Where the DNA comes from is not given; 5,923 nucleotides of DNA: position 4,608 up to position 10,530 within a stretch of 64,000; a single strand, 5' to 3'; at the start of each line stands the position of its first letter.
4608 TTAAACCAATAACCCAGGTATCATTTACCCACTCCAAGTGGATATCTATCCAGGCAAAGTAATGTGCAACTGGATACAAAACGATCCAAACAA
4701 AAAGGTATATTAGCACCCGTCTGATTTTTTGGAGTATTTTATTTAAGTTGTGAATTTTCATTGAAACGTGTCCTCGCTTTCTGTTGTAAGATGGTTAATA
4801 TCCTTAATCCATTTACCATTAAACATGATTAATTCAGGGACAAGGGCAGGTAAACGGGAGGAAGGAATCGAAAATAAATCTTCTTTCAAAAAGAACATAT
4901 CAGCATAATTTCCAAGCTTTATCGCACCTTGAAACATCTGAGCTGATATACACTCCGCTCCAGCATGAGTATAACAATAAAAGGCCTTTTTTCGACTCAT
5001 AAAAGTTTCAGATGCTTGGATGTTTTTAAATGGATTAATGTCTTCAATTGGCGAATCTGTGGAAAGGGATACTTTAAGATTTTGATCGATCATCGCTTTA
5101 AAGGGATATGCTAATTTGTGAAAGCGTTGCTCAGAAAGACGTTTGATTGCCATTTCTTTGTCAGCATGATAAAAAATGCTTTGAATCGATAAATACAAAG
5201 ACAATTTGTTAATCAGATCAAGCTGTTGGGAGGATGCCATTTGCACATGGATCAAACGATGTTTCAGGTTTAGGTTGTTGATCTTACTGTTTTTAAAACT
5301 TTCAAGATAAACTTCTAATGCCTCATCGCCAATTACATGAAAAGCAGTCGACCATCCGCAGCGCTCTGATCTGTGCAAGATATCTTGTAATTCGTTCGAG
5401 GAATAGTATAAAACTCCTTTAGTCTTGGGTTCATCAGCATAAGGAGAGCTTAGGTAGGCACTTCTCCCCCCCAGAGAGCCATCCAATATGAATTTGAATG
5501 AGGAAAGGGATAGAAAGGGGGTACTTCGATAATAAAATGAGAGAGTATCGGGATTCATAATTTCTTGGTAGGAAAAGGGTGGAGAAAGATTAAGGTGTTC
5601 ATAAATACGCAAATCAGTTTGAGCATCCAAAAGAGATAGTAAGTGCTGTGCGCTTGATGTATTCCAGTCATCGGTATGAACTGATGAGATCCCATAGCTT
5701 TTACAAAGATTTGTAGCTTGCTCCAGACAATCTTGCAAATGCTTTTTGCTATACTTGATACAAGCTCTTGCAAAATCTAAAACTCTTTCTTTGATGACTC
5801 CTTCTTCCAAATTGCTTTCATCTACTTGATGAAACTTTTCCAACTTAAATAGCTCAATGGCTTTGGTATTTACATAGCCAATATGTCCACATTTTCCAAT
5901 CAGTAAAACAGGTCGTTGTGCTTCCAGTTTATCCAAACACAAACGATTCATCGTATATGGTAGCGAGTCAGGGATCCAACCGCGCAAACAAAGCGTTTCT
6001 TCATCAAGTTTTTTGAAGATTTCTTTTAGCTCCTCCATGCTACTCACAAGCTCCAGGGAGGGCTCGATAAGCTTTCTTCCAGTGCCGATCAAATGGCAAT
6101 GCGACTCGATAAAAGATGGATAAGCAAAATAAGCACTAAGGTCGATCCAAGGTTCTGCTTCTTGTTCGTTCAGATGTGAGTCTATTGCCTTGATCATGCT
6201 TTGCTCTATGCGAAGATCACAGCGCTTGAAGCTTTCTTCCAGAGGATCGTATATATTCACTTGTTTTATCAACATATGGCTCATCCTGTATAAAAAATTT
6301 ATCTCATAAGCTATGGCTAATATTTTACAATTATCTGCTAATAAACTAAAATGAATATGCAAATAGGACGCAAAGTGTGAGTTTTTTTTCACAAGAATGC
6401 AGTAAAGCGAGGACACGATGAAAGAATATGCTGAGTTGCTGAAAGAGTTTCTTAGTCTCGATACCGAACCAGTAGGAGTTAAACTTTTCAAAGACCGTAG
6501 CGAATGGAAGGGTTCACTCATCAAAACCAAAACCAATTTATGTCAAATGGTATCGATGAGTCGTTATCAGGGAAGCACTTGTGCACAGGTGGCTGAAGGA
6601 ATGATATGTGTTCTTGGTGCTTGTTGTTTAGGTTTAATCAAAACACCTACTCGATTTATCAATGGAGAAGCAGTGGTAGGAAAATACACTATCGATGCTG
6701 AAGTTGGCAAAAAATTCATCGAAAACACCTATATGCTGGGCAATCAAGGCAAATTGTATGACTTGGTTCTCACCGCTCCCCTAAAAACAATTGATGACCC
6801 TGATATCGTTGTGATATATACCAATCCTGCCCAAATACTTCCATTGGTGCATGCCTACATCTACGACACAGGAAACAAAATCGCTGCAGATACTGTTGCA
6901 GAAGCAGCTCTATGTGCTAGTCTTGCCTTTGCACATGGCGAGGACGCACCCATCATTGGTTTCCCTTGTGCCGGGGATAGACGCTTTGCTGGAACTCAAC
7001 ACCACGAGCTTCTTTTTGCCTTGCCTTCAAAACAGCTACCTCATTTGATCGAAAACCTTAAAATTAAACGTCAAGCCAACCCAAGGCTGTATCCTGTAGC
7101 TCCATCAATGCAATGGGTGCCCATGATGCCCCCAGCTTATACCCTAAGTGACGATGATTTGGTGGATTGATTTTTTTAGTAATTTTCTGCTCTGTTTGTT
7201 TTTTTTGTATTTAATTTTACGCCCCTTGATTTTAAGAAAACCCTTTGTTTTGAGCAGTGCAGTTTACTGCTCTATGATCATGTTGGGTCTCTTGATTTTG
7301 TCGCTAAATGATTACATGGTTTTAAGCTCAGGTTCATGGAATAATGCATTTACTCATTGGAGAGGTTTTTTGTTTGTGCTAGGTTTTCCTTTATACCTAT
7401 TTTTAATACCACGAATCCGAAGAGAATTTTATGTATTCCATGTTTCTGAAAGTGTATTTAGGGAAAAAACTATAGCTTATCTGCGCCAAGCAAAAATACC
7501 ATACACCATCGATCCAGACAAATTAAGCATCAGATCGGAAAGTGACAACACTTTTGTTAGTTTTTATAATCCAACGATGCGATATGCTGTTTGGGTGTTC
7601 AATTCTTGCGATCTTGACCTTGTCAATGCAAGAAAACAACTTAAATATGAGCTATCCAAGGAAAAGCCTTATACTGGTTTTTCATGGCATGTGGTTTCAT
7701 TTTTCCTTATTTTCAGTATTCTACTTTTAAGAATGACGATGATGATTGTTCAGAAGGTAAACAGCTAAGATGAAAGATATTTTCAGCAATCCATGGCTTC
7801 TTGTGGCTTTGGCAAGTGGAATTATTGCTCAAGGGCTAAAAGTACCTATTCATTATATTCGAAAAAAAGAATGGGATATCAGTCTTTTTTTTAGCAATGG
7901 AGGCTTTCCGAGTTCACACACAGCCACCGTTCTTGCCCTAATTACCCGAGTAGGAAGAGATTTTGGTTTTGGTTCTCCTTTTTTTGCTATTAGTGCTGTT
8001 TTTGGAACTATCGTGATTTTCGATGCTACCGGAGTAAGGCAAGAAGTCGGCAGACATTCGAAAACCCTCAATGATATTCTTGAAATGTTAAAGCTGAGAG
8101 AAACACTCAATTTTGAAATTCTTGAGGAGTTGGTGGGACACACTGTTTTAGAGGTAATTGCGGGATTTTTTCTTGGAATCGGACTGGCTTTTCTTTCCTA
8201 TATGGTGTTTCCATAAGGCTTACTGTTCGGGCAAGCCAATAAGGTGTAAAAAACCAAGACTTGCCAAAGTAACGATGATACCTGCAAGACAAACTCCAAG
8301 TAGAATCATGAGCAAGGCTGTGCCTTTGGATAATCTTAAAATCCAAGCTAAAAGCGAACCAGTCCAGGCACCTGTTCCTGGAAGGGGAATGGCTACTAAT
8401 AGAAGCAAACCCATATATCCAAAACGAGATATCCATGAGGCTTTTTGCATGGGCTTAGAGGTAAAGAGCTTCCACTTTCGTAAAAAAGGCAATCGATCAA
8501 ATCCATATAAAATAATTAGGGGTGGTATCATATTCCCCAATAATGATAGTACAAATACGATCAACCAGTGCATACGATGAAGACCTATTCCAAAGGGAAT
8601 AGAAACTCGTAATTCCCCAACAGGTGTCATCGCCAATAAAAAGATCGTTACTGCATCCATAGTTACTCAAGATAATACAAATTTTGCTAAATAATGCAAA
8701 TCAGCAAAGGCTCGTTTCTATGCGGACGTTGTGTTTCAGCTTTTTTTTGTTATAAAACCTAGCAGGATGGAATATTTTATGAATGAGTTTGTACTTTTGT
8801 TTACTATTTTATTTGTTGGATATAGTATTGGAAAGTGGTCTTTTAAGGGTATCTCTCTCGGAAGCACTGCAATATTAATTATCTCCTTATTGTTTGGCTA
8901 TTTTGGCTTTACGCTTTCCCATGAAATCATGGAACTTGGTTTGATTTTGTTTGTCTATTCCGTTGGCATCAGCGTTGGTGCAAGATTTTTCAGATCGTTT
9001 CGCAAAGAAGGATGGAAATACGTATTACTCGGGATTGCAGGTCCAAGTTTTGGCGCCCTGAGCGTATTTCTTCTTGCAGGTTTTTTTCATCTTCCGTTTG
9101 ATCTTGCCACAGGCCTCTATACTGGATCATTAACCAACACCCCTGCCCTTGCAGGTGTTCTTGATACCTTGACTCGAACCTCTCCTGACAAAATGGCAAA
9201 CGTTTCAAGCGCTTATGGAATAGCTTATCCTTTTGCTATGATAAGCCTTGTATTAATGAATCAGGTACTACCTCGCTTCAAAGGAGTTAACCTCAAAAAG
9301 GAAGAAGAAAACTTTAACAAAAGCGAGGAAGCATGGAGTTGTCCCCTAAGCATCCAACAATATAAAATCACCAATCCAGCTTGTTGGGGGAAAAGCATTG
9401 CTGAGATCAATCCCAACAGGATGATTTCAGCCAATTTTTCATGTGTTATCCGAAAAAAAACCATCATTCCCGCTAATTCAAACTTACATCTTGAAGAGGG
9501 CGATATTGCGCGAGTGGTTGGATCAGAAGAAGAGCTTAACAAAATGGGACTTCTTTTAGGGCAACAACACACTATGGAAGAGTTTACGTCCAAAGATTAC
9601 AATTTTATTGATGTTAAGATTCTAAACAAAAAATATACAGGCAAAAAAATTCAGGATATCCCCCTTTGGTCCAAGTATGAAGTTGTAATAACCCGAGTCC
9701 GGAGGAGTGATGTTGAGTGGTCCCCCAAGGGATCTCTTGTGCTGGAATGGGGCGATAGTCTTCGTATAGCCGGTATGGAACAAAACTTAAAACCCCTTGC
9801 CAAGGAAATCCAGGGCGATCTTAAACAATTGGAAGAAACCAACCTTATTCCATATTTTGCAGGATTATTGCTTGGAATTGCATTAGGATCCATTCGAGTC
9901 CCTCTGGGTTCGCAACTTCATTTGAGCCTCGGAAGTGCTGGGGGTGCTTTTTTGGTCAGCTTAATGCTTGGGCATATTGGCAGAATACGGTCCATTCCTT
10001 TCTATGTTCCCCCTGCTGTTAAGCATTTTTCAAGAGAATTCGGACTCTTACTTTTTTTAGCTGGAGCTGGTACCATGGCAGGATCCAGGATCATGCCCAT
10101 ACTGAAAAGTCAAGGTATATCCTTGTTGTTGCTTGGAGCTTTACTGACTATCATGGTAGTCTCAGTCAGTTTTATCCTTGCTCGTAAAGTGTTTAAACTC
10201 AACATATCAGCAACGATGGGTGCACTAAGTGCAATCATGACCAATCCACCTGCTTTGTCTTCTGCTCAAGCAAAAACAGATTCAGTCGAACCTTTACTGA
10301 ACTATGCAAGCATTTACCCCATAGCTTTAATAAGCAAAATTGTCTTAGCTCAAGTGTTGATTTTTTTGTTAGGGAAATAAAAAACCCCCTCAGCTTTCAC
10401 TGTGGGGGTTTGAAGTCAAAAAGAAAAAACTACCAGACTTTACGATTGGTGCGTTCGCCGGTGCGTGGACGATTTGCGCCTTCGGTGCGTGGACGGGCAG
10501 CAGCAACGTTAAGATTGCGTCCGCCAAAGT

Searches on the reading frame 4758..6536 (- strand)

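Call 16: search_protein_families(library=pfam, proteins=[window:4758-6536:-], max_evalue=0.0001)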
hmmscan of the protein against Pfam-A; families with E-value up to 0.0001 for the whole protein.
window:4758-6536:- (592 aa): 2 families
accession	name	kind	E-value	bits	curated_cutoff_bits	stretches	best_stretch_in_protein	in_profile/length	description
PF07969.17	Amidohydro_3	-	1.1e-43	150.9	29.7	1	131-575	3-469/472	Amidohydrolase family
PF01979.26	Amidohydro_1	-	3.4e-07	30.3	25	1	377-576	131-344/345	Amidohydrolase family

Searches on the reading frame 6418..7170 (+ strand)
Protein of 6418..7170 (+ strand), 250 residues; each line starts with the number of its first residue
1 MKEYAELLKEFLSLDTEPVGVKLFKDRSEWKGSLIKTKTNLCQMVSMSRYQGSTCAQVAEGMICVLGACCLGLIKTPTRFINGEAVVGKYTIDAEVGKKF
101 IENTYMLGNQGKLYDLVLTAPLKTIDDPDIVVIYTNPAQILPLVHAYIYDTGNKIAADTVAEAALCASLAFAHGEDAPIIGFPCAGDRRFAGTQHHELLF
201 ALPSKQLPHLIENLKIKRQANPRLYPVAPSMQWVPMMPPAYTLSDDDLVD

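Call 16: search_protein_families(library=pfam, proteins=[window:6418-7170:+], max_evalue=0.0001)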
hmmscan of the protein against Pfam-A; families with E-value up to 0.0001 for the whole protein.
window:6418-7170:+ (250 aa): 1 family
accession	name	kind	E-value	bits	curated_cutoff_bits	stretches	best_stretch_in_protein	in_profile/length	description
PF02596.20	DUF169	-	3.9e-47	161.2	27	1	8-213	2-209/209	Uncharacterised ArCR, COG2043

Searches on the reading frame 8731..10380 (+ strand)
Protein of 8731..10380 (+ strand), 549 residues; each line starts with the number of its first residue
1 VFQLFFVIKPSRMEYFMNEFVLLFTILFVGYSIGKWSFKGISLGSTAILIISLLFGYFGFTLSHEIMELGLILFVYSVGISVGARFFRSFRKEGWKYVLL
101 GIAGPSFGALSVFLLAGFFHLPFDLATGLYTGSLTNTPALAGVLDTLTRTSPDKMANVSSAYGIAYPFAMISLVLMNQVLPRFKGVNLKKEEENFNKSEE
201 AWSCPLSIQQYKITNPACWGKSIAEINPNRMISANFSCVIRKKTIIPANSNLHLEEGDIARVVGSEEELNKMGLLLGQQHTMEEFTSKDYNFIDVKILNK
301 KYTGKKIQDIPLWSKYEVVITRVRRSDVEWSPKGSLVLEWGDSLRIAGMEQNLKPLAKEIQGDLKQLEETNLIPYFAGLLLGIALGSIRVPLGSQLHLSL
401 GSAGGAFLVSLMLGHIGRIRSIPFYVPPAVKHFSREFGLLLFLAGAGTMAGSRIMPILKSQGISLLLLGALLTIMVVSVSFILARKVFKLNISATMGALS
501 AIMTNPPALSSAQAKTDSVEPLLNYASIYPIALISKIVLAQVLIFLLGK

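Call 16: search_protein_families(library=pfam, proteins=[window:8731-10380:+], max_evalue=0.0001)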
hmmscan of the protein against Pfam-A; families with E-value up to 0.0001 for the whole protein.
window:8731-10380:+ (549 aa): 2 families
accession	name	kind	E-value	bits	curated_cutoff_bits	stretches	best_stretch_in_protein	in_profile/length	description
PF06826.17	Asp-Al_Ex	-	1.3e-67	227.2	27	2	23-181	2-166/167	Predicted Permease Membrane Region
PF02080.26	TrkA_C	-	4.7e-14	52.5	27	1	299-358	9-68/71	TrkA-C domain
